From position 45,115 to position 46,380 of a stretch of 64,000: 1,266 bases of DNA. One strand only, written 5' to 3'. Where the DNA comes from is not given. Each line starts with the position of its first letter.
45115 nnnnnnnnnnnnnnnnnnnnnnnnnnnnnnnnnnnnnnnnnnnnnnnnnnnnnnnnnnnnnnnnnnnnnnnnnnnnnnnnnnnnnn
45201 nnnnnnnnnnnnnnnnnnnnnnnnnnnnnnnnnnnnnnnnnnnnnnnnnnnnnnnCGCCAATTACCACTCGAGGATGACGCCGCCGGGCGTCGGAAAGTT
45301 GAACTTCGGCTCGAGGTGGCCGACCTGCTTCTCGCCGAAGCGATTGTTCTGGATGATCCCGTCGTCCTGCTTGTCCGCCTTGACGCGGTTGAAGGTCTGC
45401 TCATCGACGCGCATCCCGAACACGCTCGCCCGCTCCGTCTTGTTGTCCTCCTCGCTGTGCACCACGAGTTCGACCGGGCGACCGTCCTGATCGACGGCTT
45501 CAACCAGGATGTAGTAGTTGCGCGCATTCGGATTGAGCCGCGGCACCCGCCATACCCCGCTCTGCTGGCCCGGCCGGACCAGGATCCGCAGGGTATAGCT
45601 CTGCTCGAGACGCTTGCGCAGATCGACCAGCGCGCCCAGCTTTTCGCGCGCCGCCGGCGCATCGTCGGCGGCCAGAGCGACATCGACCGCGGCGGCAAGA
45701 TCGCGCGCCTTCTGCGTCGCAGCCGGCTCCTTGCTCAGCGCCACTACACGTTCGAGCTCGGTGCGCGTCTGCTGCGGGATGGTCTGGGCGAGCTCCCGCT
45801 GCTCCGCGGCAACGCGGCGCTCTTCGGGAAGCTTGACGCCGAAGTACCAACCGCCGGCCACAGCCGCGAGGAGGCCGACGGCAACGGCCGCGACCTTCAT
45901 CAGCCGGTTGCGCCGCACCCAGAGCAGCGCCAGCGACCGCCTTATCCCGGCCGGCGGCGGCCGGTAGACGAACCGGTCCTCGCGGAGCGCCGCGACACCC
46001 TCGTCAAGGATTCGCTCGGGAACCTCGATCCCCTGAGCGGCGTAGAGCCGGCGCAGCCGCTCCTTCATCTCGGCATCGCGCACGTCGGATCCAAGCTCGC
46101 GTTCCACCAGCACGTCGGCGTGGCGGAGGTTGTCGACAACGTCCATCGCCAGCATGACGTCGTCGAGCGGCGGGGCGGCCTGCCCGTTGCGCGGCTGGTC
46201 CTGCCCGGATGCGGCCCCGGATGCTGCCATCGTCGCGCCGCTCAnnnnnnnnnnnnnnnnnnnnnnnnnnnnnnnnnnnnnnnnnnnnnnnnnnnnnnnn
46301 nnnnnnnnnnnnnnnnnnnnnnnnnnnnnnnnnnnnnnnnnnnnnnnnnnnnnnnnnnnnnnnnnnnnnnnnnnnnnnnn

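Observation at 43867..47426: Intact three-gene operon of unknown function: TelA-like helical protein, single-pass membrane protein, coiled-coil protein with glycine zipper and poly-Gly tail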

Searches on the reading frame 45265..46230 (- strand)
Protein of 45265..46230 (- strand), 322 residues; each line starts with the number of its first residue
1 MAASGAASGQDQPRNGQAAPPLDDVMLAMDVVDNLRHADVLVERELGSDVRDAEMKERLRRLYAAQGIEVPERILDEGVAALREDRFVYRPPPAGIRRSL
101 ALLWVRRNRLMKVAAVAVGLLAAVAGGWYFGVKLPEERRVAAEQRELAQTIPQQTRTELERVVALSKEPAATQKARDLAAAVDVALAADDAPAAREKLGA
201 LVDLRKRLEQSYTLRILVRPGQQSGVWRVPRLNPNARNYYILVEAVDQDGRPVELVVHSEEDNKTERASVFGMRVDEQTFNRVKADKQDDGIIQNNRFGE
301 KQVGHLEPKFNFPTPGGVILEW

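Call 3: search_protein_families(library=pfam, proteins=[window:45265-46230:-], max_evalue=1)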
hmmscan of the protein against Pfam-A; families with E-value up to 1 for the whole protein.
window:45265-46230:- (322 aa): 2 families
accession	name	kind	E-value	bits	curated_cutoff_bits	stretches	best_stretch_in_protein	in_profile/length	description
PF19911.4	DUF6384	-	2.1e-116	388.8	25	1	17-322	3-308/308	Family of unknown function (DUF6384)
PF04612.17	T2SSM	-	0.051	14.2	27.8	1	116-188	19-93/160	Type II secretion system (T2SS), protein M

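Call 4: search_protein_families(library=ncbifam, proteins=[window:45265-46230:-], max_evalue=1)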
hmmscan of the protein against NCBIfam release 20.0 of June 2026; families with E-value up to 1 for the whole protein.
window:45265-46230:- (322 aa): 1 family
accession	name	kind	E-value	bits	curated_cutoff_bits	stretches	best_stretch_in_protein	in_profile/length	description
TIGR03348.1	VI_IcmF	equivalog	0.037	12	388.15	1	104-199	423-515/1168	type VI secretion system membrane subunit TssM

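Call 5: search_protein_families(library=padloc, proteins=[window:45265-46230:-], max_evalue=1)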
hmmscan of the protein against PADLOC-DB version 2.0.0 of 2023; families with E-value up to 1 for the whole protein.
window:45265-46230:- (322 aa): 2 families
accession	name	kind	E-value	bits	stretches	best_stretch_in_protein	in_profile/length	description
PDLC01054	C3a55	-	0.039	11.8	1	110-162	60-102/256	ABC permease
PDLC03344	MTase_II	-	0.044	11.6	1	234-289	83-133/154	Type II methyltransferase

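Call 44: find_homologous_proteins(query=window:45265-46230:-)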
Query window:45265-46230:- (322 aa): 2554 proteins with E <= 0.001 among 8000 candidates; the best 120 are listed.
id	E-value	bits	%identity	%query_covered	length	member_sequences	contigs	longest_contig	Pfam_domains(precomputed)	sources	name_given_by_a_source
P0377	2.0e-191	653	94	97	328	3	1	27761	PF19911.5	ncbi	-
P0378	5.3e-178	609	86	99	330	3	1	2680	PF19911.5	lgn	-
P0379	6.7e-174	595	85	100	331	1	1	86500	PF19911.5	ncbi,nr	ncbi:MAG: hypothetical protein JNM75_03345 [Rhodospirillales bacterium]|nr:hypothetical protein [Rho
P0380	1.7e-152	525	78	93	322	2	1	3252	PF19911.5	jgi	jgi:hypothetical protein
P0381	4.7e-139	481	73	93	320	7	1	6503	PF19911.5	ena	-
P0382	1.5e-138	479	71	94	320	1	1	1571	PF19911.5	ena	-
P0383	6.7e-137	474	70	93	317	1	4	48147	PF19911.5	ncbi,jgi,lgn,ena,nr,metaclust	ncbi:MAG TPA: DUF6384 family protein [Rhodospirillales bacterium]|nr:DUF6384 family protein [Rhodosp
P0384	1.4e-136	473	71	93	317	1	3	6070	PF19911.5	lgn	-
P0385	3.6e-136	471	69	100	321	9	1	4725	PF19911.5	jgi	jgi:hypothetical protein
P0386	4.6e-136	471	72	94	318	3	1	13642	PF19911.5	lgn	-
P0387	6.2e-136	470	68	99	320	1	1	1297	PF19911.5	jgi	jgi:Family of unknown function (DUF6384)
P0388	7.0e-136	470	69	100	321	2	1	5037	PF19911.5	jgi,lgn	jgi:hypothetical protein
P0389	9.0e-136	470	72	94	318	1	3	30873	PF19911.5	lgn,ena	-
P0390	1.2e-135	469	68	99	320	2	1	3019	PF19911.5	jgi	jgi:uncharacterized protein DUF6384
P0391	2.2e-135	469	70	93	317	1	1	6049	PF19911.5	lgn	-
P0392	3.8e-135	468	70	95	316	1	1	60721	PF19911.5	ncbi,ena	-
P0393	4.3e-135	468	69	96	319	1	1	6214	PF19911.5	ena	-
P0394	7.2e-135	467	69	96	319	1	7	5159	PF19911.5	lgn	-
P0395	8.0e-135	467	68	99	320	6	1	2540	PF19911.5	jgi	jgi:uncharacterized protein DUF6384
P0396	1.6e-134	466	69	96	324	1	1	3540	PF19911.5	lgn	-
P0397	2.2e-134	465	70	95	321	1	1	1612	PF19911.5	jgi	jgi:Family of unknown function (DUF6384)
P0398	2.6e-134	465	69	96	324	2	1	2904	PF19911.5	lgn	-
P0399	2.6e-134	465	71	93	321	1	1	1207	PF19911.5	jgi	jgi:hypothetical protein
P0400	3.8e-134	465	66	98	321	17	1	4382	PF19911.5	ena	-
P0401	7.0e-134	464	70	96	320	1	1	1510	PF19911.5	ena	-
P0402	9.0e-134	463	67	99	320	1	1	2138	PF19911.5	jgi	jgi:hypothetical protein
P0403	1.1e-133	463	67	96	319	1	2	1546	PF19911.5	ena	-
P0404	1.8e-133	462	67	97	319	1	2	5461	PF19911.5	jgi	jgi:hypothetical protein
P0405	2.6e-133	462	71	94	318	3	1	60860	PF19911.5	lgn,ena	-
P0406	2.8e-133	462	69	100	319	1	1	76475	PF19911.5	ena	-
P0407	3.4e-133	461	69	95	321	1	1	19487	PF19911.5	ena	-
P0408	4.5e-133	461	68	100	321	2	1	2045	PF19911.5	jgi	jgi:hypothetical protein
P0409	5.2e-133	461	68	95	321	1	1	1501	PF19911.5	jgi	jgi:hypothetical protein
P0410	1.1e-132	460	65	100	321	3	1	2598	PF19911.5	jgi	jgi:Family of unknown function (DUF6384)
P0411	2.4e-132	459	69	93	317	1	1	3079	PF19911.5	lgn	-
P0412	3.0e-132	458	70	94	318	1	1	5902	PF19911.5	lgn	-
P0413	4.0e-132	458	70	94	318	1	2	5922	PF19911.5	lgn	-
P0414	5.0e-132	458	68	93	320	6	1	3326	PF19911.5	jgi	jgi:hypothetical protein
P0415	9.1e-132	457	66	100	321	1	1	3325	PF19911.5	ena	-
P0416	1.4e-131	456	68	93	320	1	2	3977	PF19911.5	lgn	-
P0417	1.5e-131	456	66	99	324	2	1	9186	PF19911.5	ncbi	-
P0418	1.8e-131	456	69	93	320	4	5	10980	PF19911.5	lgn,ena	-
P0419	4.3e-131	455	73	88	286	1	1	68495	PF19911.5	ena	-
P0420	8.8e-131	453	66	100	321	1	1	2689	PF19911.5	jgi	jgi:Family of unknown function (DUF6384)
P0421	1.0e-130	453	68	93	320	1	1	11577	PF19911.5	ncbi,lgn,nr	ncbi:MAG: DUF6384 family protein [Rhodospirillales bacterium]|nr:DUF6384 family protein [Rhodospiril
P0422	3.9e-130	451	68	99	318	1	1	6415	PF19911.5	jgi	jgi:hypothetical protein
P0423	1.3e-129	450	65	100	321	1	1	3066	PF19911.5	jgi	jgi:hypothetical protein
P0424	1.5e-129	450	68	100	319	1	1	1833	PF19911.5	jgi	jgi:hypothetical protein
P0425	1.8e-129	449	65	98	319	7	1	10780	PF19911.5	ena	-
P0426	1.9e-129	449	67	95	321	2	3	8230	PF19911.5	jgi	jgi:hypothetical protein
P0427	2.9e-129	449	67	93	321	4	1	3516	PF19911.5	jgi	jgi:uncharacterized protein DUF6384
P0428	3.2e-129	448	66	95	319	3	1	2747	PF19911.5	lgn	-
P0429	4.8e-128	445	69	92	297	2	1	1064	PF19911.5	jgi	jgi:hypothetical protein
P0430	6.6e-128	444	64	100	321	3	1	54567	PF19911.5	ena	-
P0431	3.1e-127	442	68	95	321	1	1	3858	PF19911.5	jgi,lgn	-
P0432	3.5e-126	438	68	92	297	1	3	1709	PF19911.5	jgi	jgi:hypothetical protein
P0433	1.0e-125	437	68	92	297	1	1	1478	PF19911.5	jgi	jgi:hypothetical protein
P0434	1.8e-125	436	67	92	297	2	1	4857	PF19911.5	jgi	jgi:hypothetical protein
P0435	1.9e-125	436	67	92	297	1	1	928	PF19911.5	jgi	jgi:hypothetical protein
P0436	1.8e-124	433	66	100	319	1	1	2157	PF19911.5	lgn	-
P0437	3.9e-122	425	66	93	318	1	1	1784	PF19911.5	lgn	-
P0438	5.4e-120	418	63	93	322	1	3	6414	PF19911.5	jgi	jgi:hypothetical protein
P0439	9.4e-119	414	65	94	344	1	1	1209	PF19911.5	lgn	-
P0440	3.8e-113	396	62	94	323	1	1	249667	PF19911.5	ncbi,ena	-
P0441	1.5e-112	394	61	94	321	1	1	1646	PF19911.5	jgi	jgi:hypothetical protein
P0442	9.0e-112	391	58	97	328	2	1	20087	PF19911.5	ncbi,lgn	-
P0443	1.1e-111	391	59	99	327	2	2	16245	PF19911.5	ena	-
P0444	5.8e-109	382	59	94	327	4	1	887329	PF19911.5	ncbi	ncbi:MAG: DUF6384 family protein [Rhodospirillales bacterium]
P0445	1.1e-108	381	58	94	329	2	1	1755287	PF19911.5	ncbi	ncbi:MAG: DUF6384 family protein [Rhodospirillales bacterium]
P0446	1.8e-106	374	58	95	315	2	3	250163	PF19911.5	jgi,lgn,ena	jgi:hypothetical protein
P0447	9.0e-105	368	69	79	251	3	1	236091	PF19911.5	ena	-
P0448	1.2e-104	368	56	94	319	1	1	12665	PF19911.5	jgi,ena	-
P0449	4.4e-102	359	57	94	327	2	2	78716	PF19911.5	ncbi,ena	-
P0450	6.1e-102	359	56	100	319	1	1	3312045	PF19911.5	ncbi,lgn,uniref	ncbi:DUF6384 family protein [Candidatus Methylocalor cossyra]|uniref:Uncharacterized protein n=1 Tax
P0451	6.3e-99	349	55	93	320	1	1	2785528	PF19911.5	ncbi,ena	-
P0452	1.5e-98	348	55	96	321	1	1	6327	PF19911.5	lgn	-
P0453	2.5e-98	347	56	94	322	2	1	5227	PF19911.5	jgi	-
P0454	7.7e-98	345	55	96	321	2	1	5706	PF19911.5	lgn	-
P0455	1.2e-97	345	66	82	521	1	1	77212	PF19911.5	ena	-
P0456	1.3e-97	345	55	94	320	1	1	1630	PF19911.5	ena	-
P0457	1.4e-97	345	54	99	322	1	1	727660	PF19911.5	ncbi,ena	-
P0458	1.6e-97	344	56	94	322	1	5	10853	PF19911.5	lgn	-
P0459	1.7e-97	344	54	94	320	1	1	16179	PF19911.5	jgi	jgi:hypothetical protein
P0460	5.2e-97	343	54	93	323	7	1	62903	PF19911.5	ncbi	-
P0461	5.4e-97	343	54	93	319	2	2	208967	PF19911.5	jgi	jgi:hypothetical protein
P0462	1.8e-96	341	54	95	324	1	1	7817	PF19911.5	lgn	-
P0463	1.0e-95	338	54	95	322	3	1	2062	PF19911.5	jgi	jgi:hypothetical protein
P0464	1.9e-95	337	54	93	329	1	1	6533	PF19911.5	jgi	jgi:anti-sigma-K factor RskA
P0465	2.2e-95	337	53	96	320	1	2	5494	PF19911.5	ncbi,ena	-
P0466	2.4e-95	337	54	94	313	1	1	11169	PF19911.5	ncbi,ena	-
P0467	4.0e-95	336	55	93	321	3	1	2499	PF19911.5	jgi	jgi:hypothetical protein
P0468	4.1e-95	336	53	94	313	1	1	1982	PF19911.5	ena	-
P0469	5.9e-95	336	54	94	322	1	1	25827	PF19911.5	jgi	-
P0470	7.6e-95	335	53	94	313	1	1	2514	PF19911.5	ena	-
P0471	9.7e-95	335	51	98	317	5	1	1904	PF19911.5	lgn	-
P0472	2.0e-94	334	55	92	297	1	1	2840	PF19911.5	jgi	jgi:hypothetical protein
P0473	1.7e-93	331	52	95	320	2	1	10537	PF19911.5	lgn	-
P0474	3.3e-93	330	55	92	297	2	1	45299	PF19911.5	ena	-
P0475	7.8e-93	329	53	94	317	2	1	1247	PF19911.5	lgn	-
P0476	2.7e-92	327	50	100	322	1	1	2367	PF19911.5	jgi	-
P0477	3.7e-92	327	52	94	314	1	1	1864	PF19911.5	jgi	jgi:Family of unknown function (DUF6384)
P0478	4.3e-92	326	50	100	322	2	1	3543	PF19911.5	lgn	-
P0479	4.4e-92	326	50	93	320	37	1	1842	PF19911.5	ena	-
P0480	4.5e-92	326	50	100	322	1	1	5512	PF19911.5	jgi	jgi:hypothetical protein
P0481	4.6e-92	326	52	100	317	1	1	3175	PF19911.5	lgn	-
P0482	5.3e-92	326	54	94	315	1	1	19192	PF19911.5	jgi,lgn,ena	-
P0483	8.8e-92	325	50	96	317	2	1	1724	PF19911.5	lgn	-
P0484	1.8e-91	324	51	95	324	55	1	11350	PF19911.5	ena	-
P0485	2.4e-91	324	53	94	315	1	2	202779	PF19911.5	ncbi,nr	ncbi:MAG: DUF6384 family protein [Acetobacteraceae bacterium]|nr:DUF6384 family protein [Acetobacter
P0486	3.0e-91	324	53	94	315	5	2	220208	PF19911.5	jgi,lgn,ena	-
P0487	7.0e-91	322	51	94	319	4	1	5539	PF19911.5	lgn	-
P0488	7.4e-91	322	53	94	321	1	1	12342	PF19911.5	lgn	-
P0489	7.6e-91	322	49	100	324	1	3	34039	PF19911.5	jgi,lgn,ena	-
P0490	8.6e-91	322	51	93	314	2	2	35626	PF19911.5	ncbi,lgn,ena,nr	ncbi:MAG: hypothetical protein K2X49_18140 [Acetobacteraceae bacterium]|nr:hypothetical protein [Ace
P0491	8.8e-91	322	52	93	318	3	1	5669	PF19911.5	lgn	-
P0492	1.2e-90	322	50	96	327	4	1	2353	PF19911.5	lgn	-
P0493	2.7e-90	321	49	100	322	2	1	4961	PF19911.5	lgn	-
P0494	3.2e-90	320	52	96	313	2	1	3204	PF19911.5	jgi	jgi:hypothetical protein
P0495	5.5e-90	320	52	93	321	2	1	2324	PF19911.5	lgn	-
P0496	6.3e-90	319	52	93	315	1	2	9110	PF19911.5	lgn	-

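Call 55: predict_structure(alignment_id=A5)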
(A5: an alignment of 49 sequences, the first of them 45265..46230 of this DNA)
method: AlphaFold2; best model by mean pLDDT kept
length: 322 residues; sequences in the alignment: 49
mean_pLDDT: 77.3   pTM: 0.52
mean pLDDT of the five models: 77.3, 76.6, 75.4, 74.0, 69.7
residues with pLDDT >= 90: 95; 70-90: 129; 50-70: 71; < 50: 27
segments of 3 or more residues with pLDDT < 50: 1-22
pLDDT, mean of each block of 10 residues (from residue 1): 34 38 59 57 56 75 74 72 56 62 74 88 89 83 88 95 94 96 94 94 94 86 63 65 91 89 86 88 79 80 92 82 73
secondary structure, 60 per line:
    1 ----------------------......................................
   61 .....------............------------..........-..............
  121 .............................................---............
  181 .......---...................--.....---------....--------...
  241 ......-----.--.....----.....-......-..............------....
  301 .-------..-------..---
elements in order: H23-65 H72-83 H96-105 H107-165 H169-187 H191-209 E212-216 E226-229 E238-246 E255-259 E264-268 E270-275 H277-290 E297-301

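Call 57: fold_search(model_id=the predicted structure, library=pdb)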
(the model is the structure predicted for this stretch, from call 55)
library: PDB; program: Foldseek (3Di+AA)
matches with E <= 10: 230; with E <= 0.001: 0
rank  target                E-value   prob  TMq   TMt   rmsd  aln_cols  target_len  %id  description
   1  9iqd_A                1.4e-01  0.11  0.09  0.19  13.8       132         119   15  Apo-MicM,homologous of AkaM, SnoaL-like protein (released 2025-07-16)
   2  7r81_K1               2.6e-01  0.06  0.09  0.13  16.2       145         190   17  Structure of the translating Neurospora crassa ribosome arrested by cycloheximide (released 2021-12-01)
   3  6rpt_C                4.2e-01  0.14  0.08  0.21  13.4        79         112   14  Structure of tick complement inhibitor CirpT1 complexed with macroglobubulin domain 4 of human complement C5 (released 2020-01-08)
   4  6rpt_A                5.3e-01  0.07  0.09  0.22  14.6       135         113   12  Structure of tick complement inhibitor CirpT1 complexed with macroglobubulin domain 4 of human complement C5 (released 2020-01-08)
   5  3qrl                  6.3e-01  0.04  0.10  0.17  13.2       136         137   12  Crystal Structure of the Taf14 YEATS domain (released 2012-02-29)
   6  5sva_n                6.3e-01  0.04  0.10  0.14  13.1       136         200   12  Mediator-RNA Polymerase II Pre-Initiation Complex (released 2016-09-28)
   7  4h6h_A                7.1e-01  0.89  0.17  0.56   3.2        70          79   18  Crystal Structure of Staphylococcal Complement Inhibitor SCIN-B(4-85) (released 2012-12-19)
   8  4h6h_B                7.9e-01  0.87  0.17  0.56   3.2        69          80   19  Crystal Structure of Staphylococcal Complement Inhibitor SCIN-B(4-85) (released 2012-12-19)
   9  2z9h_C                7.9e-01  0.10  0.10  0.26   7.4        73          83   14  Ethanolamine utilization protein, EutN (released 2007-10-02)
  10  7jzm_A                8.4e-01  0.99  0.18  0.85   0.9        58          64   14  SARS-CoV-2 spike in complex with LCB3 (local refinement of the RBD and LCB3) (released 2020-09-23)
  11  9dni_A                8.4e-01  0.23  0.13  0.30  32.4       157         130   16  Insulin receptor bound with de novo designed agonist called "S2-F1-S1" (released 2025-10-01)
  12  2qw7_C                8.9e-01  0.07  0.07  0.17   9.2        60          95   17  Carboxysome Subunit, CcmL (released 2008-03-04)
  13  2qw7_H                8.9e-01  0.03  0.09  0.15   8.6        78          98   17  Carboxysome Subunit, CcmL (released 2008-03-04)
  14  9dn6_A                1.0e+00  0.41  0.19  0.43  32.1       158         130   13  Insulin receptor bound with de novo designed agonist called "RF-405". (released 2025-10-01)
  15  9iq3_B                1.0e+00  0.09  0.09  0.20  10.2        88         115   10  AkaM,SnoaL-lile Protein (released 2025-07-16)
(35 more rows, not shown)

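Call 86: search_solved_structures(query=A5, max_evalue=1)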
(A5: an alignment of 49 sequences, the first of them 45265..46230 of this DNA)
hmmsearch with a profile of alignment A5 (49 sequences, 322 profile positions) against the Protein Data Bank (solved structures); distinct sequences matched with E-value up to 1: 0.

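Call 94: search_protein_families(library=phrogs, proteins=[window:45265-46230:-], max_evalue=0.01)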
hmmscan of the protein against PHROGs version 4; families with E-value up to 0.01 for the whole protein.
window:45265-46230:- (322 aa): 0 families

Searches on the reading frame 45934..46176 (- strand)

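Call 101: search_protein_families(library=pfam, proteins=[window:45934-46176:-], max_evalue=10)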
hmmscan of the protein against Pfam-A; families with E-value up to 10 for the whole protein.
seq(81 aa): 1 family
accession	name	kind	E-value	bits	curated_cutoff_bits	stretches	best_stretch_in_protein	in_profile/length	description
PF19911.4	DUF6384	-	3.1e-37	128.8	25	1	2-80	6-84/308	Family of unknown function (DUF6384)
